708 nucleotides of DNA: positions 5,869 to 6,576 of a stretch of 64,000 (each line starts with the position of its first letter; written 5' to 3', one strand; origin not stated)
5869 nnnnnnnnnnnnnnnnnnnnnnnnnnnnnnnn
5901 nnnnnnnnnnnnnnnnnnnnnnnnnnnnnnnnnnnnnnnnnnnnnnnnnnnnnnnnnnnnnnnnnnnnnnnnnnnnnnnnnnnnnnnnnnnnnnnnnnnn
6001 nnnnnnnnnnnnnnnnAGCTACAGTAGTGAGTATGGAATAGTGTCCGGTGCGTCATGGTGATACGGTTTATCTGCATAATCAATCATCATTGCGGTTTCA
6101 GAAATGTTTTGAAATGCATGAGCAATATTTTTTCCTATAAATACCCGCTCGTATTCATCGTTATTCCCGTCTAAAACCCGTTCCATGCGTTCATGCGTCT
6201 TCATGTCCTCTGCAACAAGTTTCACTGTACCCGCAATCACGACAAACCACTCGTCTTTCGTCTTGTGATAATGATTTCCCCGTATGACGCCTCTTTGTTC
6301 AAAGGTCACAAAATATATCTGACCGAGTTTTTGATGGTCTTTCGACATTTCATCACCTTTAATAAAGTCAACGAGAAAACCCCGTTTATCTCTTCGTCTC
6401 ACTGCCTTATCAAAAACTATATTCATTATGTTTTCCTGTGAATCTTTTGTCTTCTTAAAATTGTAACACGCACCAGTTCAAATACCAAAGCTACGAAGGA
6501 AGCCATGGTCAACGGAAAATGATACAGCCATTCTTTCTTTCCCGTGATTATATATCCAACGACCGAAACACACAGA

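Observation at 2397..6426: fdtA-fdtC-fdtB-like trio plus fcl: predicted dTDP-3-acetamido-3,6-dideoxyhexose and GDP-L-fucose supply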

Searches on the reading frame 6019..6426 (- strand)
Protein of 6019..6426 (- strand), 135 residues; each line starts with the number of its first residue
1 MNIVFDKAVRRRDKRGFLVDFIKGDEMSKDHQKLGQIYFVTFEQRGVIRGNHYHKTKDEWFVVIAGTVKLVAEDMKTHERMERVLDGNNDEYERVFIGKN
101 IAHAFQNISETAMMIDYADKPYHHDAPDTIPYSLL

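Call 4: search_protein_families(library=ncbifam, proteins=[window:6019-6426:-], max_evalue=0.00001)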
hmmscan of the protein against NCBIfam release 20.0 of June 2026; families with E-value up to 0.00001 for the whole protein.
window:6019-6426:- (135 aa): 3 families
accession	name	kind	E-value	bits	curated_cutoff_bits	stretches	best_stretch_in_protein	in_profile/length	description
NF047837.1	UDPAcbARedWbcJ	equivalog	9.9e-11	41.1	500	1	11-130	254-364/372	UDP-2-acetamido-2,6-beta-L-arabino-hexul-4-ose reductase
TIGR04366.1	cupin_WbuC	subfamily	1.6e-07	31.3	42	1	30-129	29-126/132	WbuC family cupin fold metalloprotein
TIGR01221.1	rmlC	equivalog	1.7e-07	31.2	155.75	1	11-131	18-144/176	dTDP-4-dehydrorhamnose 3,5-epimerase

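Call 5: search_protein_families(library=pfam, proteins=[window:6019-6426:-], max_evalue=0.00001)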
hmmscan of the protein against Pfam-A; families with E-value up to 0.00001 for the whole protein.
window:6019-6426:- (135 aa): 4 families
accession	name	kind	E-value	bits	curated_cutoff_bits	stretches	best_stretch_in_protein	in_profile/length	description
PF14667.12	Polysacc_synt_C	-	4.5e-17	62.6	28.7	1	12-130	2-111/111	Polysaccharide biosynthesis C-terminal domain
PF05523.17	FdtA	-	2.7e-10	40.6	23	1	11-125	11-117/131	WxcM-like, C-terminal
PF00908.23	dTDP_sugar_isom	-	2.9e-10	40.5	27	1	10-130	14-141/168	dTDP-4-dehydrorhamnose 3,5-epimerase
PF07883.17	Cupin_2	-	7.6e-06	26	27.2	0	39-78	2-38/70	Cupin domain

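Call 6: search_solved_structures(query=window:6019-6426:-, max_evalue=1, show_alignments=3)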
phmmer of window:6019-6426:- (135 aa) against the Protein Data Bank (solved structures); distinct sequences matched with E-value up to 1: 40.
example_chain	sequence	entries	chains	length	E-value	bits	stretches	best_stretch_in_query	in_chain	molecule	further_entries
4yrd_A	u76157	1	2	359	1.8e-06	31.1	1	13-129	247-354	Capsular polysaccharide synthesis enzyme Cap5F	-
2zkl_A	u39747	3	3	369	1.8e-06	31.1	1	14-129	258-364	Capsular polysaccharide synthesis enzyme Cap5F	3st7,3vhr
2b9u_A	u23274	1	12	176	2.4e-06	30.7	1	3-122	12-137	hypothetical dTDP-4-dehydrorhamnose 3,5-epimerase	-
1wlt_A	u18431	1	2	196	3e-06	30.4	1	3-122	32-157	176aa long hypothetical dTDP-4-dehydrorhamnose 3,5-epimerase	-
5tpu_A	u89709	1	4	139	0.00026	24.1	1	12-120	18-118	Putative uncharacterized protein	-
4zu7_A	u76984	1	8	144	0.0011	22.1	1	11-122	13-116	QdtA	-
7n67_A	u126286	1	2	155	0.0037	20.4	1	11-123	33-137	FdtA domain-containing protein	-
6ndr_A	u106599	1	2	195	0.0048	20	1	38-125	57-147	dTDP-4-dehydrorhamnose 3,5-epimerase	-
23eg_A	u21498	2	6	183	0.0051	19.9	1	41-132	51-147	dTDP-4-dehydrorhamnose 3,5-epimerase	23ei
6ufi_A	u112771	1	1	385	0.0053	19.9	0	45-112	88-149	Cupin domain-containing protein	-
9uyw_A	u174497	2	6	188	0.0055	19.8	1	41-132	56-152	dTDP-4-dehydrorhamnose 3,5-epimerase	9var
23ef_A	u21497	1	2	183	0.0055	19.8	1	41-132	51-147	dTDP-4-dehydrorhamnose 3,5-epimerase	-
1ep0_A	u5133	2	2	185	0.0062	19.6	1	41-132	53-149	DTDP-6-DEOXY-D-XYLO-4-HEXULOSE 3,5-EPIMERASE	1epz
2vqa_A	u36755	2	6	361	0.0091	19.1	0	44-113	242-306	SLL1358 PROTEIN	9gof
4met_A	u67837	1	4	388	0.017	18.3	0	45-112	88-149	Oxalate decarboxylase OxdC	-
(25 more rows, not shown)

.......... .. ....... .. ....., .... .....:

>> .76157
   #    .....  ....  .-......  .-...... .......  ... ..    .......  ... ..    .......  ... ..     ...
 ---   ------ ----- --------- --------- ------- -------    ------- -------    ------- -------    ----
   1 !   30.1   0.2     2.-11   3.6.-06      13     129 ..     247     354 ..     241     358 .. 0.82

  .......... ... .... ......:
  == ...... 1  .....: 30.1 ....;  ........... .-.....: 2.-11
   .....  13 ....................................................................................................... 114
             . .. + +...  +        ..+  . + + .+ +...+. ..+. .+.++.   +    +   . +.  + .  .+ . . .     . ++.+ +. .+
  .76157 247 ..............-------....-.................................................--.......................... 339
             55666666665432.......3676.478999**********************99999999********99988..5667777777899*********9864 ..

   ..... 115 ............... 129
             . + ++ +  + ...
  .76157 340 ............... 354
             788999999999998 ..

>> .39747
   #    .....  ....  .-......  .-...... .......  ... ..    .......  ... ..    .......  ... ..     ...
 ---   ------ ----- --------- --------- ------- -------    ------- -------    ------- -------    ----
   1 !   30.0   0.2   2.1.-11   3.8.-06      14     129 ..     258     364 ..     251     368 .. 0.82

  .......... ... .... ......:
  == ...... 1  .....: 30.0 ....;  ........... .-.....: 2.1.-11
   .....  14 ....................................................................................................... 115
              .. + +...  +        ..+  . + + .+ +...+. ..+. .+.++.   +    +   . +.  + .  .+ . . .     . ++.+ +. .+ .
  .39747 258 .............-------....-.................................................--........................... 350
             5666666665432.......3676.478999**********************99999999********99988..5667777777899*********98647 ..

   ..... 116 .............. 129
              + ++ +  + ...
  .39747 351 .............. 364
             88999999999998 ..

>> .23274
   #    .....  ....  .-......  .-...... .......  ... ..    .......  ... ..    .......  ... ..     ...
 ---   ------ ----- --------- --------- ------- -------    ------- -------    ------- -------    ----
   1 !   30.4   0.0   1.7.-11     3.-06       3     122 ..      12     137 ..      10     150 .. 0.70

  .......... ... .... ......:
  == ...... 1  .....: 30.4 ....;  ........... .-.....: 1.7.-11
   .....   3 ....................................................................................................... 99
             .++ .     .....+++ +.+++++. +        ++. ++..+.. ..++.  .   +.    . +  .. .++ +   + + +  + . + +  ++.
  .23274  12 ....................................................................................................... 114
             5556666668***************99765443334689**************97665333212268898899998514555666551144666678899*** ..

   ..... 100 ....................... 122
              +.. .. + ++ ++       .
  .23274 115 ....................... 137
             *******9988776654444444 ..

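Call 22: find_homologous_proteins(query=window:6019-6426:-, max_evalue=0.001)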
Query window:6019-6426:- (135 aa): 151 proteins with E <= 0.001 among 151 candidates; the best 120 are listed.
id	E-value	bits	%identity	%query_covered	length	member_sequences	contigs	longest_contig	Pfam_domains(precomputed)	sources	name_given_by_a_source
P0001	4.7e-79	281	90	100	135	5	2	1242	PF07883.18,PF05523.18,PF00908.24,PF14667.13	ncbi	-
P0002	8.3e-73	260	85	100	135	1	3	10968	PF07883.18,PF05523.18,PF00908.24,PF14667.13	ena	-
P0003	1.5e-67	243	78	100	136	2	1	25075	PF05523.18,PF00908.24,PF14667.13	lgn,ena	-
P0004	3.5e-66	239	76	100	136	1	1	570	PF05523.18,PF00908.24,PF14667.13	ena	-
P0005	6.3e-66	238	78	100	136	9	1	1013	PF05523.18,PF00908.24,PF14667.13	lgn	-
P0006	5.9e-65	235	76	100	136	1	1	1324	PF05523.18,PF00908.24,PF14667.13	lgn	-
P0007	5.2e-64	232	74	100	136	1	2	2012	PF05523.18,PF00908.24,PF14667.13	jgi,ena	jgi:UDP-2-acetamido-2,6-beta-L-arabino-hexul-4-ose reductase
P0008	5.8e-61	222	71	99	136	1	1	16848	PF05523.18,PF00908.24,PF14667.13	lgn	-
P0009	5.7e-60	219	69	99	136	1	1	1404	PF05523.18,PF00908.24,PF14667.13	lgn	-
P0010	3.0e-58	213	68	100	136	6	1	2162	PF05523.18,PF00908.24,PF14667.13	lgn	-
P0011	4.8e-52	193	63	99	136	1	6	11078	PF07883.18,PF05523.18,PF00908.24,PF14667.13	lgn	-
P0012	8.2e-52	192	63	98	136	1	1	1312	PF07883.18,PF00190.29,PF05523.18,PF00908.24,PF14667.13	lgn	-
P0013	1.0e-51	192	63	95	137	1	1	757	PF07883.18,PF05523.18,PF00908.24,PF14667.13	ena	-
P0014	2.8e-51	191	60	99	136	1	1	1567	PF05523.18,PF00908.24,PF14667.13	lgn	-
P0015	8.3e-51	189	64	98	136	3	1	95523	PF07883.18,PF05523.18,PF00908.24,PF14667.13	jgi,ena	-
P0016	9.9e-51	189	60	99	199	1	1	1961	PF07883.18,PF00190.29,PF05523.18,PF00908.24,PF14667.13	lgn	-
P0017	6.5e-50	186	59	100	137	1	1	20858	PF05523.18,PF00908.24,PF14667.13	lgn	-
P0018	1.1e-49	185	62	95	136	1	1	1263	PF07883.18,PF00190.29,PF05523.18,PF00908.24,PF14667.13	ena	-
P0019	3.6e-49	184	60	100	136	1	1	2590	PF05523.18,PF00908.24,PF14667.13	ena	-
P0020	1.0e-48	182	59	100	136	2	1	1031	PF05523.18,PF00908.24,PF14667.13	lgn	-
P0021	3.3e-48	181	60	96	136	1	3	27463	PF07883.18,PF05523.18,PF00908.24,PF14667.13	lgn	-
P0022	3.5e-48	181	59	100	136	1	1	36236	PF05523.18,PF00908.24,PF14667.13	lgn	-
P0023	8.5e-48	179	56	100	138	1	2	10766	PF05523.18,PF00908.24,PF14667.13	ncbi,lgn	ncbi:MAG: dTDP-4-dehydrorhamnose 3,5-epimerase family protein [Patescibacteria group bacterium]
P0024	2.7e-47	178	60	96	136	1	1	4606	PF05523.18,PF00908.24,PF14667.13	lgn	-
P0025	2.8e-47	178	60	96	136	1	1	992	PF05523.18,PF00908.24,PF14667.13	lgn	-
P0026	6.1e-47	177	57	100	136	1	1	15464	PF05523.18,PF00908.24,PF14667.13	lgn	-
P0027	4.0e-45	171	55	100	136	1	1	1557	PF05523.18,PF00908.24,PF14667.13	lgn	-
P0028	3.3e-44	168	56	95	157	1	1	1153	PF00190.29,PF05523.18,PF00908.24,PF14667.13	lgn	-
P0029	3.9e-44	168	58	96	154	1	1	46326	PF05523.18,PF00908.24,PF14667.13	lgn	-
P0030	5.8e-44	167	53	100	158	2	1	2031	PF05523.18,PF00908.24,PF14667.13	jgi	-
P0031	1.0e-43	166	57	95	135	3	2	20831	PF05523.18,PF00908.24,PF14667.13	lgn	-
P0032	1.2e-43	166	57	98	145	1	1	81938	PF05523.18,PF00908.24,PF14667.13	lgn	-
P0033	2.0e-43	165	56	100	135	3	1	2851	PF05523.18,PF00908.24,PF14667.13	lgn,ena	-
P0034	2.1e-43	165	54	93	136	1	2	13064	PF05523.18,PF00908.24,PF14667.13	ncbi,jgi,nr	ncbi:hypothetical protein C4559_04030 [Candidatus Microgenomates bacterium]|nr:MAG: hypothetical pro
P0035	2.6e-43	165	54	100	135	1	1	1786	PF05523.18,PF00908.24,PF14667.13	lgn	-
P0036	3.1e-43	165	52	100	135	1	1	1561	PF05523.18,PF00908.24,PF14667.13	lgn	-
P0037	9.0e-43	163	52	100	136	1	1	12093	PF05523.18,PF00908.24,PF14667.13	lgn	-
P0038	1.1e-41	160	53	100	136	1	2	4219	PF05523.18,PF00908.24,PF14667.13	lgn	-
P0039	2.5e-41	158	53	100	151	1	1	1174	PF05523.18,PF00908.24,PF14667.13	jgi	-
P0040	2.8e-41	158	52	100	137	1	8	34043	PF05523.18,PF00908.24,PF14667.13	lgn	-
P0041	4.4e-41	158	53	100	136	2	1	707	PF05523.18,PF00908.24,PF14667.13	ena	-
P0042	9.3e-37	144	50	100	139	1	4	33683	PF05523.18,PF14667.13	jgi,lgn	jgi:dTDP-4-dehydrorhamnose 3,5-epimerase-like enzyme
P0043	1.1e-34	137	50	96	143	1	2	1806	PF05523.18,PF00908.24,PF14667.13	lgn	-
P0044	2.3e-33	133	50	100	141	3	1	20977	PF05523.18,PF00908.24,PF14667.13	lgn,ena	-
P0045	5.1e-33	132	46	94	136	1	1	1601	PF05523.18,PF00908.24,PF14667.13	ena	-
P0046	9.7e-33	131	47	100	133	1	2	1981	PF05523.18,PF00908.24,PF14667.13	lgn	-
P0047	1.2e-32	130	49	93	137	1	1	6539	PF05523.18,PF00908.24,PF14667.13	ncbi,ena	-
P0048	1.1e-31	127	47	100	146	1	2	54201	PF05523.18,PF00908.24,PF14667.13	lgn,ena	-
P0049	3.2e-31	126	47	100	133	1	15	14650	PF05523.18,PF00908.24,PF14667.13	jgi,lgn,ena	-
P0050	4.9e-31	125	49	91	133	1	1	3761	PF05523.18,PF00908.24,PF14667.13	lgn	-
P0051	9.8e-31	124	46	93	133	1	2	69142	PF05523.18,PF00908.24,PF14667.13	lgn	-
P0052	1.1e-30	124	50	84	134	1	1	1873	PF05523.18,PF00908.24,PF14667.13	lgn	-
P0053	1.7e-30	123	51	82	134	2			PF05523.18,PF00908.24,PF14667.13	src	-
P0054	2.7e-30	123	46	91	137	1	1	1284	PF05523.18,PF00908.24,PF14667.13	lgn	-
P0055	3.7e-30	122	43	95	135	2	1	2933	PF05523.18,PF00908.24,PF14667.13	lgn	-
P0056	5.9e-30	122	42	100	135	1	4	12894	PF05523.18,PF00908.24,PF14667.13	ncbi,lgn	-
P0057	6.5e-30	122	47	91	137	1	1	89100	PF05523.18,PF00908.24,PF14667.13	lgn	-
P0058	9.4e-30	121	49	82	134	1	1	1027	PF05523.18,PF00908.24,PF14667.13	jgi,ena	-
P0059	1.0e-29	121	51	84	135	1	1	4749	PF05523.18,PF00908.24,PF14667.13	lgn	-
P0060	1.8e-29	120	45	100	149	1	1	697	PF05523.18,PF00908.24,PF14667.13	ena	-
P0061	1.9e-29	120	43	100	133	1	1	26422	PF05523.18,PF00908.24,PF14667.13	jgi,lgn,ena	-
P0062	2.3e-29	120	45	91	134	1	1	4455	PF05523.18,PF14667.13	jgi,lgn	jgi:dTDP-4-dehydrorhamnose 3,5-epimerase-like enzyme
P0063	2.4e-29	120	46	90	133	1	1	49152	PF05523.18,PF00908.24,PF14667.13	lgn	-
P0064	2.5e-29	120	48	91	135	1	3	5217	PF05523.18,PF00908.24,PF14667.13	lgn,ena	-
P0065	2.7e-29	120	46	91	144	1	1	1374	PF05523.18,PF00908.24,PF14667.13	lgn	-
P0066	4.4e-29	119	50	84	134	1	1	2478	PF05523.18,PF14667.13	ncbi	-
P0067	4.6e-29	119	44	100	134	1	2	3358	PF05523.18,PF00908.24,PF14667.13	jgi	jgi:dTDP-4-dehydrorhamnose 3,5-epimerase-like enzyme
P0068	4.8e-29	119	43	100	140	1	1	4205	PF05523.18,PF14667.13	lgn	-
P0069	4.9e-29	119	46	91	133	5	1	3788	PF05523.18,PF14667.13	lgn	-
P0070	5.5e-29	119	48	84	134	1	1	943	PF05523.18,PF14667.13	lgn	-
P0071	6.1e-29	118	46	91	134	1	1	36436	PF05523.18,PF00908.24,PF14667.13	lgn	-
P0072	7.4e-29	118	48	91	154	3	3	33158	PF05523.18,PF14667.13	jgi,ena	-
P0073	8.1e-29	118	42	100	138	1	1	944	PF05523.18,PF00908.24,PF14667.13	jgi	jgi:dTDP-4-dehydrorhamnose 3,5-epimerase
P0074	8.8e-29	118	45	90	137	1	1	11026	PF05523.18,PF14667.13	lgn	-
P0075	9.2e-29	118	46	91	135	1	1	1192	PF05523.18,PF00908.24,PF14667.13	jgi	jgi:dTDP-4-dehydrorhamnose 3,5-epimerase-like enzyme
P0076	1.1e-28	118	41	100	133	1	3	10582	PF05523.18,PF00908.24,PF14667.13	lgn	-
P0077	1.2e-28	117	42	100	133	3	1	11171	PF05523.18,PF00908.24,PF14667.13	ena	-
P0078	1.3e-28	117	41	100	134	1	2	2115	PF07883.18,PF05523.18,PF14667.13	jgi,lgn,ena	-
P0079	1.4e-28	117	48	91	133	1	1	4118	PF05523.18,PF14667.13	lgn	-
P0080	1.4e-28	117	42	100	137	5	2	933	PF05523.18,PF00908.24,PF14667.13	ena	-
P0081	1.4e-28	117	44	94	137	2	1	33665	PF05523.18,PF00908.24,PF14667.13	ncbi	-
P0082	1.5e-28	117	45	99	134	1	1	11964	PF05523.18,PF00908.24,PF14667.13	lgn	-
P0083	1.6e-28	117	41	100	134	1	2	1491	PF05523.18,PF14667.13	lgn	-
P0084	1.7e-28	117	43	100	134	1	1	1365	PF05523.18,PF00908.24,PF14667.13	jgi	jgi:dTDP-4-dehydrorhamnose 3,5-epimerase-like enzyme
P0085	1.7e-28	117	43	100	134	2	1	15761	PF05523.18,PF00908.24,PF14667.13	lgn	-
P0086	1.8e-28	117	45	100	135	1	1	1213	PF05523.18,PF00908.24,PF14667.13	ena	-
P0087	1.9e-28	117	48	81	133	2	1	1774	PF05523.18,PF00908.24,PF14667.13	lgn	-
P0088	1.9e-28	117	41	100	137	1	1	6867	PF05523.18,PF14667.13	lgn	-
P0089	2.6e-28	116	46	91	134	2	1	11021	PF05523.18,PF00908.24,PF14667.13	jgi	jgi:dTDP-4-dehydrorhamnose 3,5-epimerase-like enzyme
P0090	2.8e-28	116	46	91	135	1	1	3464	PF05523.18,PF00908.24,PF14667.13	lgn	-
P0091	2.9e-28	116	46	91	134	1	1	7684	PF05523.18,PF00908.24,PF14667.13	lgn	-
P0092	3.1e-28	116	42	91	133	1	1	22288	PF05523.18,PF00908.24,PF14667.13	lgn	-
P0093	3.1e-28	116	42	100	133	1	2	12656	PF05523.18,PF00908.24,PF14667.13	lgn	-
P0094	3.1e-28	116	50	82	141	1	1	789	PF05523.18,PF00908.24,PF14667.13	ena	-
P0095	3.2e-28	116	44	91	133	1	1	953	PF05523.18,PF00908.24,PF14667.13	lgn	-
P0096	3.2e-28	116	45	86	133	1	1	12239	PF05523.18,PF00908.24,PF14667.13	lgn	-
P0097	3.7e-28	116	46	84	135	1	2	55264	PF05523.18,PF00908.24,PF14667.13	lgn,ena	-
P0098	3.9e-28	116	49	81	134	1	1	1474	PF05523.18,PF00908.24,PF14667.13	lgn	-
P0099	4.2e-28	116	43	90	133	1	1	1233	PF05523.18,PF14667.13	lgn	-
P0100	5.1e-28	115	45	84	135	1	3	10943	PF05523.18,PF00908.24,PF14667.13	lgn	-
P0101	5.9e-28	115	42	100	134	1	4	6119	PF05523.18,PF00908.24,PF14667.13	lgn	-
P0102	6.7e-28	115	46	96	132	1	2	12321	PF05523.18,PF00908.24,PF14667.13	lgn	-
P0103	6.8e-28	115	43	84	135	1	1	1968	PF05523.18,PF00908.24,PF14667.13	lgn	-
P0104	7.2e-28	115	45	91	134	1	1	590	PF05523.18,PF00908.24,PF14667.13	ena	-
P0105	8.0e-28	115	41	100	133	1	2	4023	PF05523.18,PF00908.24,PF14667.13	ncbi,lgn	-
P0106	8.4e-28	115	46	93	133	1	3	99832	PF05523.18,PF00908.24,PF14667.13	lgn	-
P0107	1.1e-27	114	41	100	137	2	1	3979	PF05523.18,PF00908.24,PF14667.13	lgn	-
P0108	1.2e-27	114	47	91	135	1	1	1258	PF05523.18,PF00908.24,PF14667.13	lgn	-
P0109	1.3e-27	114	41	100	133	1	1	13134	PF05523.18,PF00908.24,PF14667.13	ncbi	-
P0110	1.4e-27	114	43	96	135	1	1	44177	PF05523.18,PF14667.13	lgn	-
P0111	1.5e-27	114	40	100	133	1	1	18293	PF05523.18,PF00908.24,PF14667.13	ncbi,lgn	-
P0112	1.6e-27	114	46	84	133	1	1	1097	PF05523.18,PF00908.24,PF14667.13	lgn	-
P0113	1.8e-27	114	46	81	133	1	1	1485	PF05523.18,PF00908.24,PF14667.13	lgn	-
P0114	2.0e-27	114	43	93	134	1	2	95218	PF05523.18,PF00908.24,PF14667.13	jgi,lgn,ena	-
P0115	2.2e-27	113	43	91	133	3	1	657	PF05523.18,PF00908.24,PF14667.13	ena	-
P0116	2.8e-27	113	43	90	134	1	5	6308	PF05523.18,PF14667.13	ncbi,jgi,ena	jgi:dTDP-4-dehydrorhamnose 3,5-epimerase-like enzyme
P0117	6.5e-27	112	41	100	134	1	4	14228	PF05523.18,PF00908.24,PF14667.13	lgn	-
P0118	8.3e-27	112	46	91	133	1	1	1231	PF05523.18,PF00908.24,PF14667.13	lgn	-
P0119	9.3e-27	111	43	90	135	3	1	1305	PF05523.18,PF00908.24,PF14667.13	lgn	-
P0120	1.1e-26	111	41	100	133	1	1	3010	PF05523.18,PF00908.24,PF14667.13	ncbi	-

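Call 24: search_solved_structures(query=A1, max_evalue=1, show_alignments=5)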
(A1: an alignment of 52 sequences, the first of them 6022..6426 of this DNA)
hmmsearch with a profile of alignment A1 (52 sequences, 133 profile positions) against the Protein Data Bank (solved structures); distinct sequences matched with E-value up to 1: 46.
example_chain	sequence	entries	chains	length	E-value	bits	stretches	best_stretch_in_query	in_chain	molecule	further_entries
7n67_A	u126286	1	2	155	1.6e-09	40.8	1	1-127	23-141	FdtA domain-containing protein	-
2pa7_A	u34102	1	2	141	7.9e-09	38.5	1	1-129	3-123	DTDP-6-deoxy-3,4-keto-hexulose isomerase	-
4yrd_A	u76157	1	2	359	1.8e-07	34.1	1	13-128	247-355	Capsular polysaccharide synthesis enzyme Cap5F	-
2zkl_A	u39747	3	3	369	1.9e-07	34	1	13-128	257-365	Capsular polysaccharide synthesis enzyme Cap5F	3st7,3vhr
2pae_A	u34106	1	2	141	2.3e-07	33.8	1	1-129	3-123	DTDP-6-deoxy-3,4-keto-hexulose isomerase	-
2pak_A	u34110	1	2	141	2.3e-07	33.8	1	1-129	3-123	DTDP-6-deoxy-3,4-keto-hexulose isomerase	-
5tpu_A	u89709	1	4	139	6.4e-07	32.3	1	2-124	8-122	Putative uncharacterized protein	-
4zu7_A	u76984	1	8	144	7.3e-07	32.1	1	3-128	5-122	QdtA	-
2b9u_A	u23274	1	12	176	1.2e-06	31.5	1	9-124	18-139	hypothetical dTDP-4-dehydrorhamnose 3,5-epimerase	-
1wlt_A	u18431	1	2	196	1.5e-06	31.1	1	9-124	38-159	176aa long hypothetical dTDP-4-dehydrorhamnose 3,5-epimerase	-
2pam_A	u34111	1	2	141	6.5e-06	29.1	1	1-129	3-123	DTDP-6-deoxy-3,4-keto-hexulose isomerase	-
4zu4_A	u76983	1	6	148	5.9e-05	26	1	6-128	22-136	WxcM-like protein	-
5tpv_A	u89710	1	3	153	0.00013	24.8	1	1-127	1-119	WlaRA, TDP-fucose-3,4-ketoisomerase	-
4o9e_A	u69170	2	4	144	0.00019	24.3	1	35-128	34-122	QdtA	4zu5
4mzu_A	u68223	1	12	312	0.00039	23.3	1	6-128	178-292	WxcM-like protein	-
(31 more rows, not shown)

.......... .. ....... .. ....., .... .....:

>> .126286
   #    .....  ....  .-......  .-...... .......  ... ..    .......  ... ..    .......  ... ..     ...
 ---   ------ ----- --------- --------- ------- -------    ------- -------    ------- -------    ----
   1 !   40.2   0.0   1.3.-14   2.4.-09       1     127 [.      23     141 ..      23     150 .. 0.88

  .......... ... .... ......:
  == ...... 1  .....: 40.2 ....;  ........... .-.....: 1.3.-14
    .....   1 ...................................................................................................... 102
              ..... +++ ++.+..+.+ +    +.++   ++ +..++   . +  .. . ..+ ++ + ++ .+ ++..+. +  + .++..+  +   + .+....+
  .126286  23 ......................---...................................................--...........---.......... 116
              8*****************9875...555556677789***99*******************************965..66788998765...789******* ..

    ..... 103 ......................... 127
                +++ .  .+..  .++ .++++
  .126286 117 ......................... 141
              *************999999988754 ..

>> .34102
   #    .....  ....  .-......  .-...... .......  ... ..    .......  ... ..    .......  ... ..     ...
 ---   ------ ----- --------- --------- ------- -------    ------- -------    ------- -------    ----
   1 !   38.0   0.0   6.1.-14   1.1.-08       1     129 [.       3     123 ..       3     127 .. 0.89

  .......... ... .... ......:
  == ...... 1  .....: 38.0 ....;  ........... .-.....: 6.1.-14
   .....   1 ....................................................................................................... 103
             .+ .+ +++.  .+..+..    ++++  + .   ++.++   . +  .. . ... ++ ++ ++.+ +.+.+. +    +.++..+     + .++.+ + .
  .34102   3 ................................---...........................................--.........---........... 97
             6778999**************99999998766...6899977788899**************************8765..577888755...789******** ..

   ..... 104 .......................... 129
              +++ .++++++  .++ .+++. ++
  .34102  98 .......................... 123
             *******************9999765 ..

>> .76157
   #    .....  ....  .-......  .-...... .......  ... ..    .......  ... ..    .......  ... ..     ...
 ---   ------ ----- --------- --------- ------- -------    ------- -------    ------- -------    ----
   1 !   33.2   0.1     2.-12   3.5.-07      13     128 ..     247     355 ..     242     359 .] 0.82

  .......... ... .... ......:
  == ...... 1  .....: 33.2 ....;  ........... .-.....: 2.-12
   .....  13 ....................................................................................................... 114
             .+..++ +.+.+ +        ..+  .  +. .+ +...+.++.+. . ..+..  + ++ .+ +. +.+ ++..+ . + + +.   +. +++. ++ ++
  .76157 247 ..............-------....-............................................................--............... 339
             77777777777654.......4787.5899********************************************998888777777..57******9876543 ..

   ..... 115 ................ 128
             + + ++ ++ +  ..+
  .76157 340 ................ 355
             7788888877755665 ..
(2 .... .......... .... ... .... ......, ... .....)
